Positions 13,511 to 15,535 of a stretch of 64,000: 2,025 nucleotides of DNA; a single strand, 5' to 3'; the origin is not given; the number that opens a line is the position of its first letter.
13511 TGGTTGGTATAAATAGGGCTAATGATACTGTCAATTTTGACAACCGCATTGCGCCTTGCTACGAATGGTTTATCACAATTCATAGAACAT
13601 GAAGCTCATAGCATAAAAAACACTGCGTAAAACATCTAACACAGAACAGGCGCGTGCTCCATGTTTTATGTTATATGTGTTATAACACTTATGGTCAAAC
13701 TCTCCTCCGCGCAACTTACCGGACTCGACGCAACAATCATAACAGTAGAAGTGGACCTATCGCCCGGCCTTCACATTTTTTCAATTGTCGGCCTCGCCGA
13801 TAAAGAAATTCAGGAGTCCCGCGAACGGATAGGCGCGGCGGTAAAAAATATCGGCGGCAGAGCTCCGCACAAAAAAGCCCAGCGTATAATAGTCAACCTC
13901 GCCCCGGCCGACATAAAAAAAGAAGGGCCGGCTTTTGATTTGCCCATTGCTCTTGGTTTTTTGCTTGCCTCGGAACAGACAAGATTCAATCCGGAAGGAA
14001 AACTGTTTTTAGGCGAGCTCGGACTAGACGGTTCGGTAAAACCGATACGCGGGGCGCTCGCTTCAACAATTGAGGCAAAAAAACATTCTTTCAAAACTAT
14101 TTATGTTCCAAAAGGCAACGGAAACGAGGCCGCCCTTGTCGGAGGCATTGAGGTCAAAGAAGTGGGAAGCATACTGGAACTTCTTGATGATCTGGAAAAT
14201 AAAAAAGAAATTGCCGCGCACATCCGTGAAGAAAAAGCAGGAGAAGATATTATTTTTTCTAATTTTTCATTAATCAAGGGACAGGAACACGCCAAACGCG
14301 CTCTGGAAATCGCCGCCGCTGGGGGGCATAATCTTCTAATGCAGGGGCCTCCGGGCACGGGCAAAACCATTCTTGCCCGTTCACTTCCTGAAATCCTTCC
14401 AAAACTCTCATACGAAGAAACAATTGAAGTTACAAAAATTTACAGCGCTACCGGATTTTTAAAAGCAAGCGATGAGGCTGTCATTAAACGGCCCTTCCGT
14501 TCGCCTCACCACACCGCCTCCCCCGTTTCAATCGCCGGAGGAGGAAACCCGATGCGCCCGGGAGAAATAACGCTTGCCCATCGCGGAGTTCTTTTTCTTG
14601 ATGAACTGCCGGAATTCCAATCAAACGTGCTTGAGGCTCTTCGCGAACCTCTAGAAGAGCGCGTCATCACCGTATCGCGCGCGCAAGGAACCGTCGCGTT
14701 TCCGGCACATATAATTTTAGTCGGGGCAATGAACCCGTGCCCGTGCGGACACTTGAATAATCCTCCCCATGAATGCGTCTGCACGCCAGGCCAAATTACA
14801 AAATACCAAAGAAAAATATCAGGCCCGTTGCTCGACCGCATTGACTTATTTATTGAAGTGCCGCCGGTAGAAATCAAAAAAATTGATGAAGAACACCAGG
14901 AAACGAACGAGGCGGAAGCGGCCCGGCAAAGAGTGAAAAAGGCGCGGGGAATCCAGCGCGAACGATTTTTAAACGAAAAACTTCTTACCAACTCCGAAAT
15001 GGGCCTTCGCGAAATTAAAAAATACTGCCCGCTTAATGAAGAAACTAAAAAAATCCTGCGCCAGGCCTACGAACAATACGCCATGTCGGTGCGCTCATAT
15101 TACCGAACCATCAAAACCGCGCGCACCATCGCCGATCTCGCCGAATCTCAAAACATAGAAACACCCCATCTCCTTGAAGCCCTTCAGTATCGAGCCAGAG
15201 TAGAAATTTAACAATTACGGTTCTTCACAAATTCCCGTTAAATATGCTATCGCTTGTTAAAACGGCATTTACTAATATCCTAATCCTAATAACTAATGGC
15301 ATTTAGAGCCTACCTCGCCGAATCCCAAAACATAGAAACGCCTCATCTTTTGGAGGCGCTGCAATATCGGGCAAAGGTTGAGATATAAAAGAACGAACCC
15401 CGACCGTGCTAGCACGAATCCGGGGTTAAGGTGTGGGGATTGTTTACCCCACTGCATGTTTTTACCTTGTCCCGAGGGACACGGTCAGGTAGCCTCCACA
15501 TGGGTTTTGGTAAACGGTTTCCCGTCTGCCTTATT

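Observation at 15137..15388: Second, synonymously diverged copy of the comM 3' end: an att-site-like scar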

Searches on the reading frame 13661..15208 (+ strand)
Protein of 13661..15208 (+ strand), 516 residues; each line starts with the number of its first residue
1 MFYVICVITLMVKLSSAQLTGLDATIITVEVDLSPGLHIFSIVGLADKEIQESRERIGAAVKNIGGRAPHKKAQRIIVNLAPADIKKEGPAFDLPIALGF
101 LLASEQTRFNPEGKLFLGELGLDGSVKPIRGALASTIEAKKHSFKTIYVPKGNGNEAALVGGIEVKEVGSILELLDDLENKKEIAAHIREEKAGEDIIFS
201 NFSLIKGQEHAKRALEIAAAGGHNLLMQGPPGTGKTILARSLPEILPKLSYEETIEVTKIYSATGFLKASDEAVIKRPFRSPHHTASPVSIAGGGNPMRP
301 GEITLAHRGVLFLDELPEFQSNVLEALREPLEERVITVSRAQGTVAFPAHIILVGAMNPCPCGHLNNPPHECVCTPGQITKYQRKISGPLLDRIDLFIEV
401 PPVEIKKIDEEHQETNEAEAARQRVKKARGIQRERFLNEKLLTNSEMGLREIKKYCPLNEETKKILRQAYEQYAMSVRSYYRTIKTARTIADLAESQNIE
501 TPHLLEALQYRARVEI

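Call 9: find_related_loci(query=window:13661-15208:+, collection=genome_contigs, flank=4000)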
Query window:13661-15208:+ (516 aa) in genome_contigs; peptide patterns used: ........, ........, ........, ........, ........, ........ (x = any residue, [..] = any of these).
99 stretches matched a pattern, but none encodes a relative of the query by tblastn (E <= 1e-3).
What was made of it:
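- Tried and rejected: A genome_contigs scan with comM peptide patterns found nothing (call 9).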

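Call 10: find_homologous_proteins(query=window:13661-15208:+, max_evalue=1e-30)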
Query window:13661-15208:+ (516 aa): 8000 proteins with E <= 1e-30 among 8000 candidates; the best 120 are listed.
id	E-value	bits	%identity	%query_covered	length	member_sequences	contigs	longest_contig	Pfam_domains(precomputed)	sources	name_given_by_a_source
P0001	0.0e+0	1114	100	98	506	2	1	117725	PF20030.6,PF00158.33,PF13335.13,PF00493.30,PF07728.21,PF01078.28,PF13541.13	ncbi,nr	ncbi:MAG: YifB family Mg chelatase-like AAA ATPase [bacterium]|nr:YifB family Mg chelatase-like AAA 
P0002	8.7e-283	957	86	98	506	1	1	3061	PF20030.6,PF00158.33,PF13335.13,PF00493.30,PF07728.21,PF01078.28,PF13541.13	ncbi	ncbi:MAG: YifB family Mg chelatase-like AAA ATPase [Candidatus Sungiibacteriota bacterium]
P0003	2.4e-278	942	85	98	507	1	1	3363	PF20030.6,PF00158.33,PF13335.13,PF00493.30,PF07728.21,PF01078.28,PF13541.13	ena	-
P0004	4.5e-254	862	78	98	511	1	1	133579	PF13335.13,PF05362.20,PF00493.30,PF07728.21,PF01078.28,PF13541.13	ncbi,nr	ncbi:MAG: YifB family Mg chelatase-like AAA ATPase [Candidatus Sungbacteria bacterium]|nr:YifB famil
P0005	1.7e-247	840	74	98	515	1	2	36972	PF20030.6,PF00158.33,PF13335.13,PF00493.30,PF07728.21,PF01078.28,PF13541.13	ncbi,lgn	-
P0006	2.6e-247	840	75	97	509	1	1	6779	PF20030.6,PF00158.33,PF13335.13,PF00493.30,PF07728.21,PF01078.28,PF13541.13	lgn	-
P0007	1.9e-246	837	74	98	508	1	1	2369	PF20030.6,PF00158.33,PF13335.13,PF05362.20,PF00493.30,PF07728.21,PF01078.28,PF13541.13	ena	-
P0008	3.8e-238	810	73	98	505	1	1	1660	PF20030.6,PF00158.33,PF13335.13,PF00493.30,PF07728.21,PF01078.28,PF13541.13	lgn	-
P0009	3.6e-214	731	66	98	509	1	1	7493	PF00158.33,PF13335.13,PF05362.20,PF00493.30,PF00004.36,PF07728.21,PF01078.28,PF13541.13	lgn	-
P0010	5.7e-212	723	66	98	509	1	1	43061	PF20030.6,PF00158.33,PF13335.13,PF05362.20,PF00493.30,PF00004.36,PF07728.21,PF01078.28,PF13541.13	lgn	-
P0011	1.3e-211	722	65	98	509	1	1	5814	PF00158.33,PF13335.13,PF00493.30,PF05496.19,PF07728.21,PF01078.28,PF13541.13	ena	-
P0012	8.5e-211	719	67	98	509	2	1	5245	PF00158.33,PF13335.13,PF05362.20,PF00493.30,PF00004.36,PF07728.21,PF01078.28,PF13541.13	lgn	-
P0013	3.4e-210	717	65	98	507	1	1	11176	PF00158.33,PF13335.13,PF00493.30,PF07728.21,PF01078.28,PF13541.13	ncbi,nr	ncbi:MAG: YifB family Mg chelatase-like AAA ATPase [Candidatus Sungbacteria bacterium]|nr:YifB famil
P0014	5.2e-210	717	65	98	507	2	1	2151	PF00158.33,PF13335.13,PF00493.30,PF07728.21,PF01078.28,PF13541.13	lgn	-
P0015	1.3e-209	715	66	98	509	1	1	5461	PF00158.33,PF13335.13,PF05362.20,PF00493.30,PF00004.36,PF07728.21,PF01078.28,PF13541.13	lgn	-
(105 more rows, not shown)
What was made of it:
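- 13691..15211 (+): Intact comM/yifB gene (506 aa from ATG 13691; the longest ORF starts at 13661). Homologues are named YifB family Mg chelatase-like AAA ATPase and come mostly from Candidatus Sungbacteria (call 10).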

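Call 12: find_encoding_contigs(protein=P0002, flank=5000, max_places=3)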
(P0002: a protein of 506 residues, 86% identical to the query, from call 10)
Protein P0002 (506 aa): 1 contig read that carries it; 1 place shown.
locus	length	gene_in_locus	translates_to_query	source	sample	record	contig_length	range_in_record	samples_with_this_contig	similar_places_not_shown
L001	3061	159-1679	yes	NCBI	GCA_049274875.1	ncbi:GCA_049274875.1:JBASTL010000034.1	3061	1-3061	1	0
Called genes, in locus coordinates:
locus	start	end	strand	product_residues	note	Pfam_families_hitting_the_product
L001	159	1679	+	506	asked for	PF13541:ChlI, PF20030:bpMoxR (faint), PF00158:Sigma54_activat (faint), PF01078:Mg_chelatase, PF07728:AAA_5 (faint), PF00493:MCM (weak), PF13335:Mg_chelatase_C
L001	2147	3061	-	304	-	PF01476:LysM, PF23473:LysM3_LYK4_5 (faint), PF01476:LysM, PF01551:Peptidase_M23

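Call 13: find_encoding_contigs(protein=P0003, flank=5000, max_places=3)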
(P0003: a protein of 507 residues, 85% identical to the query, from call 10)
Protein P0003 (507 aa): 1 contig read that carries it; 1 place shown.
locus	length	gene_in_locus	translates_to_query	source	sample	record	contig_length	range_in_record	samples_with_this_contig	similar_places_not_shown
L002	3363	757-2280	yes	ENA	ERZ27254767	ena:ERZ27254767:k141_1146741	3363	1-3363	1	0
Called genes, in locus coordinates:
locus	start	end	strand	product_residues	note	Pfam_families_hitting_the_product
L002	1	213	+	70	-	?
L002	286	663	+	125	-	PF01258:zf-dskA_traR (weak)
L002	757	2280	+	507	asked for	PF13541:ChlI, PF07728:AAA_5 (faint), PF20030:bpMoxR (faint), PF00158:Sigma54_activat (faint), PF01078:Mg_chelatase, PF00493:MCM (weak), PF13335:Mg_chelatase_C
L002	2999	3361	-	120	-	?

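Call 14: find_encoding_contigs(protein=P0004, flank=5000, max_places=3)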
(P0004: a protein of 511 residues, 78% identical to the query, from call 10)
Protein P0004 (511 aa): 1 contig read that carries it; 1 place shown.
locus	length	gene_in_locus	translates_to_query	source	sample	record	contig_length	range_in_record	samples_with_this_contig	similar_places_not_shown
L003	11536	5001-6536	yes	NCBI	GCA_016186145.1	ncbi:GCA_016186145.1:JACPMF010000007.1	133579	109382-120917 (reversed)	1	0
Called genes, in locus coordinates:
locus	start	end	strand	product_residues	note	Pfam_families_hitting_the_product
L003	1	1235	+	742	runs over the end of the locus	PF01138:RNase_PH, PF03725:RNase_PH_C, PF03726:PNPase, PF01138:RNase_PH, PF00013:KH_1, PF00575:S1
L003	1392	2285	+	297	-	-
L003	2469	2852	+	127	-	-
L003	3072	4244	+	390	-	-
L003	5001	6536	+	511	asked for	PF05362:Lon_C (weak), PF13541:ChlI, PF01078:Mg_chelatase, PF07728:AAA_5, PF00493:MCM (weak), PF13335:Mg_chelatase_C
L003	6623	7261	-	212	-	-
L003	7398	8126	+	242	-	PF20772:TACO1_YebC_N, PF01709:Transcrip_reg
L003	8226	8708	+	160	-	PF02075:RuvC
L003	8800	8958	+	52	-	-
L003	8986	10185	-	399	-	PF00579:tRNA-synt_1b, PF01479:S4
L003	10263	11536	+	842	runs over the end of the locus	PF00912:Transgly, PF00905:Transpeptidase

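Call 20: find_encoding_contigs(protein=P0005, flank=4000, max_places=2)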
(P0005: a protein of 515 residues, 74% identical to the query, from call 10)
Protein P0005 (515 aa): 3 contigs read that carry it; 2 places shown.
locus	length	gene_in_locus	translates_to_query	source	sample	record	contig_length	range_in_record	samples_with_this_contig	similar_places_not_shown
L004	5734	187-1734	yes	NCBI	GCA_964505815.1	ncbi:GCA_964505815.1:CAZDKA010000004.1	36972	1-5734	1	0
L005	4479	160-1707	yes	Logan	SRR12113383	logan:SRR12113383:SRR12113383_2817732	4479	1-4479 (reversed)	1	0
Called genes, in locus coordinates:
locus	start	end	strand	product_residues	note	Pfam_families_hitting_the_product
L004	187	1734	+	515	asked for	PF13541:ChlI, PF00493:MCM (faint), PF00158:Sigma54_activat (faint), PF01078:Mg_chelatase, PF20030:bpMoxR (faint), PF07728:AAA_5, PF13335:Mg_chelatase_C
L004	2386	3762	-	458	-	PF01476:LysM, PF23473:LysM3_LYK4_5 (weak), PF01476:LysM, PF01551:Peptidase_M23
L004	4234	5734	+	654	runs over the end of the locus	PF00580:UvrD-helicase, PF13086:AAA_11 (weak), PF13245:AAA_19, PF13604:AAA_30 (weak), PF01443:Viral_helicase1 (faint), PF13087:AAA_12 (faint), PF13361:UvrD_C, PF13538:UvrD_C_2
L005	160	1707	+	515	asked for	PF13541:ChlI, PF00493:MCM (faint), PF00158:Sigma54_activat (faint), PF01078:Mg_chelatase, PF20030:bpMoxR (faint), PF07728:AAA_5, PF13335:Mg_chelatase_C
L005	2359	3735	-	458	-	PF01476:LysM, PF23473:LysM3_LYK4_5 (weak), PF01476:LysM, PF01551:Peptidase_M23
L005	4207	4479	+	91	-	?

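Call 21: find_encoding_contigs(protein=P0006, flank=4000, max_places=2)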
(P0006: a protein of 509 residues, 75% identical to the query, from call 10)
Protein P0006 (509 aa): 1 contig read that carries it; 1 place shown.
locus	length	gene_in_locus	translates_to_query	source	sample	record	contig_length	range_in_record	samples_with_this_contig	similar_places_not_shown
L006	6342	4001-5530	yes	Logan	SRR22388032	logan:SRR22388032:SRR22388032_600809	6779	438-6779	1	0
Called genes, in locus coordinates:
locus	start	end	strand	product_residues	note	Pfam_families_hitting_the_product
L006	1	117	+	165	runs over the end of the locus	PF01936:NYN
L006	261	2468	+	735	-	PF01138:RNase_PH, PF03725:RNase_PH_C, PF03726:PNPase (weak), PF01138:RNase_PH, PF00013:KH_1, PF22675:KH-I_KHDC4-BBP (faint), PF00575:S1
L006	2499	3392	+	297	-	-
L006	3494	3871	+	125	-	PF01258:zf-dskA_traR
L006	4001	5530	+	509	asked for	PF13541:ChlI, PF20030:bpMoxR (faint), PF00158:Sigma54_activat (faint), PF01078:Mg_chelatase, PF07728:AAA_5 (faint), PF00493:MCM (weak), PF13335:Mg_chelatase_C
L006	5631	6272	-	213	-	-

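Call 22: find_encoding_contigs(protein=P0007, flank=4000, max_places=2)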
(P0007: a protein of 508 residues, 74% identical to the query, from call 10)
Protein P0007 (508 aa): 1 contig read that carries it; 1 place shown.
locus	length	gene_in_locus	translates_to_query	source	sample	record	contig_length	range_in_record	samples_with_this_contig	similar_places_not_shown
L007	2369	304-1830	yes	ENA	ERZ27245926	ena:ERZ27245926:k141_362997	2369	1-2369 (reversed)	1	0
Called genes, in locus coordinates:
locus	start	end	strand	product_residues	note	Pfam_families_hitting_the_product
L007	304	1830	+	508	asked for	PF05362:Lon_C (weak), PF13541:ChlI, PF01078:Mg_chelatase, PF20030:bpMoxR (faint), PF00158:Sigma54_activat (faint), PF07728:AAA_5, PF00493:MCM (weak), PF13335:Mg_chelatase_C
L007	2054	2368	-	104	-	?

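Call 48: find_encoding_contigs(protein=P0001, flank=3000, max_places=6)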
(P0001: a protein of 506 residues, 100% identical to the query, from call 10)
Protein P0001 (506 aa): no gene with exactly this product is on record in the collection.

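Call 53: search_protein_families(library=pfam, proteins=[window:13691-15208:+])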
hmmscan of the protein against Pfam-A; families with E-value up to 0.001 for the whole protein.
window:13691-15208:+ (506 aa): 11 families
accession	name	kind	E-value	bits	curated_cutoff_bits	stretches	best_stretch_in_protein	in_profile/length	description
PF01078.27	Mg_chelatase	-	3.3e-91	304.7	20.3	1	192-396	2-205/207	Magnesium chelatase, subunit ChlI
PF13541.12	ChlI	-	4.1e-40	136.9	27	1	19-143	1-121/121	Subunit ChlI of Mg-chelatase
PF13335.12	Mg_chelatase_C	-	2.8e-28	98.8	26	1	408-501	4-94/94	Magnesium chelatase, subunit ChlI C-terminal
PF07728.20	AAA_5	-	7.3e-11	42.7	22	1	214-354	1-127/139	AAA domain (dynein-related subfamily)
PF00493.29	MCM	-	4.1e-09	36.3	23.3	1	288-390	112-204/224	MCM P-loop domain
PF00158.32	Sigma54_activat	-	3.2e-06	27.4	20.2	0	285-327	81-123/168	Sigma-54 interaction domain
PF20030.5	bpMoxR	-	5.4e-06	26.1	27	0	201-238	20-57/205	MoxR domain in the MoxR-vWA-beta-propeller ternary systems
PF05362.19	Lon_C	-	0.00019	21.5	21.1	1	11-146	37-175/205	Lon protease (S16) C-terminal proteolytic domain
PF05496.18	RuvB_N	-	0.00037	20.7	27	0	213-231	34-52/159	Holliday junction DNA helicase RuvB P-loop domain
PF13191.12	AAA_16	-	0.00057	20.9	32.6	0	202-239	13-51/167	AAA ATPase domain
PF00004.35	AAA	-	0.00063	20.6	21.2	0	215-236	1-22/131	ATPase family associated with various cellular activities (AAA)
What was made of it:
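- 13691..15211 (+): Pfam ChlI, Mg_chelatase and Mg_chelatase_C domains reach residue 501 of 506 (call 53).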

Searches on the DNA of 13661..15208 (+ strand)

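Call 70: search_rna_families(source=L004, start=1600, end=2450, threshold=evalue, max_evalue=10)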
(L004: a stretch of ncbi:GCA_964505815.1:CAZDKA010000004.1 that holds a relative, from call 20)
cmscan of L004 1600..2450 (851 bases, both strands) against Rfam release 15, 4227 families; matches with E-value up to 10: 2.
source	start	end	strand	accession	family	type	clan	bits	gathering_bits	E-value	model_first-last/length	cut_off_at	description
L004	2074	2149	+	RF02053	STnc430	Gene; sRNA;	-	21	47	1.1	1-162/162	no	Enterobacterial sRNA STnc430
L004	2082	2171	-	RF01770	rimP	Cis-reg; leader;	-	17.2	47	5.9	1-102/102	no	Gammaprotebacteria rimP leader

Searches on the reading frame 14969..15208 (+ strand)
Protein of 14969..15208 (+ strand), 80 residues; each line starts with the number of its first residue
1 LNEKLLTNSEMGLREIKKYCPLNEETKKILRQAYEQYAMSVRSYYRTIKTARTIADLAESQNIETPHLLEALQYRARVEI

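Call 79: find_related_loci(query=window:14969-15208:+, collection=viral_contigs, flank=3000)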
Query window:14969-15208:+ (80 aa) in viral_contigs; peptide patterns used: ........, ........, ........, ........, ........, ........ (x = any residue, [..] = any of these).
18 stretches matched a pattern, but none encodes a relative of the query by tblastn (E <= 1e-3).

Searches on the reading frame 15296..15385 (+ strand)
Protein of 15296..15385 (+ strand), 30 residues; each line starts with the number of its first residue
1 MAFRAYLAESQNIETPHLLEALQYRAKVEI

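Call 47: find_encoding_contigs(protein=window:15296-15385:+, flank=3000, max_places=6)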
Protein window:15296-15385:+ (30 aa): 1 contig read that carries it; 1 place shown.
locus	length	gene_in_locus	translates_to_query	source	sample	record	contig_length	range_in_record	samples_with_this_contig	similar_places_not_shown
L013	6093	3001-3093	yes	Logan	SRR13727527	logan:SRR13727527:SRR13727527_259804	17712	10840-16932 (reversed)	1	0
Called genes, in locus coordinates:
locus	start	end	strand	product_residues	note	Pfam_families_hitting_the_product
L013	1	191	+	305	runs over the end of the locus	-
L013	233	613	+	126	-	PF01258:zf-dskA_traR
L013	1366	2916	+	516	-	PF13541:ChlI, PF00158:Sigma54_activat (faint), PF01078:Mg_chelatase, PF20030:bpMoxR (faint), PF07728:AAA_5, PF00493:MCM (weak), PF13335:Mg_chelatase_C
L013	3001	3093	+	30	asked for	-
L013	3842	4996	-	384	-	PF23473:LysM3_LYK4_5 (faint), PF01476:LysM, PF01551:Peptidase_M23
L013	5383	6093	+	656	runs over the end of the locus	PF00580:UvrD-helicase, PF13086:AAA_11 (faint), PF13245:AAA_19, PF13604:AAA_30 (faint), PF01443:Viral_helicase1 (faint), PF13361:UvrD_C, PF13538:UvrD_C_2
